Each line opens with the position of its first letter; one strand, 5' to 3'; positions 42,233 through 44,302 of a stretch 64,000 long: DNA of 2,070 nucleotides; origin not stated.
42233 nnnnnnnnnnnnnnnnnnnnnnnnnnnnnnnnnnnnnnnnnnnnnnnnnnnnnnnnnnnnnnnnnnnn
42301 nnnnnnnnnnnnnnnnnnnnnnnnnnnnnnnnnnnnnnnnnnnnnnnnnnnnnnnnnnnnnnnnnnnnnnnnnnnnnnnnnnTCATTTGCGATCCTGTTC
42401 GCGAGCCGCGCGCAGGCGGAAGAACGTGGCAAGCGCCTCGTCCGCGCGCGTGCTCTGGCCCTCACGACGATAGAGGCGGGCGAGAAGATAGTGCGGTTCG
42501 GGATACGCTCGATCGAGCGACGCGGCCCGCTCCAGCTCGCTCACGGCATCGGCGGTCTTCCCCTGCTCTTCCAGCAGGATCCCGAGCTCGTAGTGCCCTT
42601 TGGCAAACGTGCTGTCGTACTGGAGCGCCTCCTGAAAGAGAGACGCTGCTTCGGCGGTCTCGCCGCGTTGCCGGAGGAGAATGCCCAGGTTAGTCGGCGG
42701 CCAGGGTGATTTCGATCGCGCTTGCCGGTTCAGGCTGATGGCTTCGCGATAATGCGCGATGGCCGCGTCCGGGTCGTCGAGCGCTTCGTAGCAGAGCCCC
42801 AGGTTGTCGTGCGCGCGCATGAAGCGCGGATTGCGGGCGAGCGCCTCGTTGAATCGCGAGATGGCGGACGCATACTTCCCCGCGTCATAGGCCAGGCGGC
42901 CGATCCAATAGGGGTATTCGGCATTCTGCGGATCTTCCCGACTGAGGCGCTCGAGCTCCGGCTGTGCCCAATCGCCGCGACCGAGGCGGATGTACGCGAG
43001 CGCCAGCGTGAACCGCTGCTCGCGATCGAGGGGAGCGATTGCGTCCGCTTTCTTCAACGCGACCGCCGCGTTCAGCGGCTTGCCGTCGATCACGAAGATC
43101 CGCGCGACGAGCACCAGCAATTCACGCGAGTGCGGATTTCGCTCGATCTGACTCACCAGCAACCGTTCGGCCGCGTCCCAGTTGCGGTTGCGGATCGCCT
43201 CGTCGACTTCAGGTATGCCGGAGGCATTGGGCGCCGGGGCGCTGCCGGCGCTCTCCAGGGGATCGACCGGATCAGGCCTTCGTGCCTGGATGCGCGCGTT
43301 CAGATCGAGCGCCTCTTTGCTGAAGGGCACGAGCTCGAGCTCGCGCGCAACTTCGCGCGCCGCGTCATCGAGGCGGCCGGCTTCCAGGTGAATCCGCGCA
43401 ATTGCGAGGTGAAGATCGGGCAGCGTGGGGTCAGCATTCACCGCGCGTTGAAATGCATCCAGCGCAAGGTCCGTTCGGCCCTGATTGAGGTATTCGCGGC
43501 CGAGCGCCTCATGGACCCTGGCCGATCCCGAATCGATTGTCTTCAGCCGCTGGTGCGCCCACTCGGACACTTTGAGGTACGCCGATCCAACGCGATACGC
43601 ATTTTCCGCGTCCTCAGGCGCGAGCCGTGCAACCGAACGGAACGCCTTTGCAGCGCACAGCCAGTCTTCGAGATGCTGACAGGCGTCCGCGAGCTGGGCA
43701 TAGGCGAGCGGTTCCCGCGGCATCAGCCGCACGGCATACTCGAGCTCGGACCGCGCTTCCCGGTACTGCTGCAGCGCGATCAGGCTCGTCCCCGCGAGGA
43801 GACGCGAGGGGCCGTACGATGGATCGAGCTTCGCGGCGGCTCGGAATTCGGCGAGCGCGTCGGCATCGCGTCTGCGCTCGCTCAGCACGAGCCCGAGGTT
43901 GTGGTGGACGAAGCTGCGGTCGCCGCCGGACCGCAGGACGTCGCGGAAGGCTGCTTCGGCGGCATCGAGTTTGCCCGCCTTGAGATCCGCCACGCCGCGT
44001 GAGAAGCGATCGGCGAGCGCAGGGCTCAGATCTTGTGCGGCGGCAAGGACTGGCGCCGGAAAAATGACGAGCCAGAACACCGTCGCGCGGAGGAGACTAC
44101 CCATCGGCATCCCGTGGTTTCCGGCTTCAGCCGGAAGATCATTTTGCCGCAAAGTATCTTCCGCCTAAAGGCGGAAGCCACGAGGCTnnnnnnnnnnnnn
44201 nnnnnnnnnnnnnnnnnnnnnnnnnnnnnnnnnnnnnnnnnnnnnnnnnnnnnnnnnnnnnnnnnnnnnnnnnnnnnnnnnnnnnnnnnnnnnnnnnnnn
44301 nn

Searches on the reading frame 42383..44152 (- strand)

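Call 13: search_protein_families(library=pfam, proteins=[window:42383-44152:-], max_evalue=0.001)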
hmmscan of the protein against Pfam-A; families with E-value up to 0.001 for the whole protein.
window:42383-44152:- (589 aa): 19 families
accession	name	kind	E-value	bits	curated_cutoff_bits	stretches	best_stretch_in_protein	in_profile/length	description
PF07719.23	TPR_2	-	1.8e-44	146.6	27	2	446-477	2-33/34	Tetratricopeptide repeat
PF13432.12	TPR_16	-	1.5e-39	134.5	32.7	5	418-474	4-60/65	Tetratricopeptide repeat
PF14559.12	TPR_19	-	1.9e-33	115.1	25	5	493-560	1-68/68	Tetratricopeptide repeat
PF13181.12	TPR_8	-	1.9e-29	99.7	25.7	1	446-477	2-33/34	Tetratricopeptide repeat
PF00515.34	TPR_1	-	9.1e-28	95.4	27.8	1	450-476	6-32/34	Tetratricopeptide repeat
PF13414.12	TPR_11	-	9.7e-28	96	26.8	4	492-531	3-42/42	TPR repeat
PF13431.12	TPR_17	-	2.4e-26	90.2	24.4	0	505-537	1-33/34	Tetratricopeptide repeat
PF13428.12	TPR_14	-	5.3e-23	79.6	23.5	1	213-254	3-44/44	Tetratricopeptide repeat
PF13424.12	TPR_12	-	8.4e-18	64.8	30.1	1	447-511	5-73/77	Tetratricopeptide repeat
PF12895.13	ANAPC3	-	1.8e-15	57.4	27.2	0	401-470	13-81/82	Anaphase-promoting complex, cyclosome, subunit 3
PF13176.12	TPR_7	-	4.7e-15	54.8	27.9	0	447-479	1-33/36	Tetratricopeptide repeat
PF13174.12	TPR_6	-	5.7e-14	52.2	26.3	0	450-473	5-28/33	Tetratricopeptide repeat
PF23914.1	TPR_CcmH_CycH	-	4.8e-11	43.2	42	1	335-440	42-150/158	Cytochrome c-type biogenesis protein H TPR domain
PF25063.1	ARM_TT21_C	-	1.2e-09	38.8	35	0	382-478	60-162/209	Tetratricopeptide repeat protein 21 C-terminal ARM domain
PF24575.1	TPR_Slam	-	8.8e-09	36.2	35.2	0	490-536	54-100/104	Surface lipoprotein assembly modifier, N-terminal TPR repeats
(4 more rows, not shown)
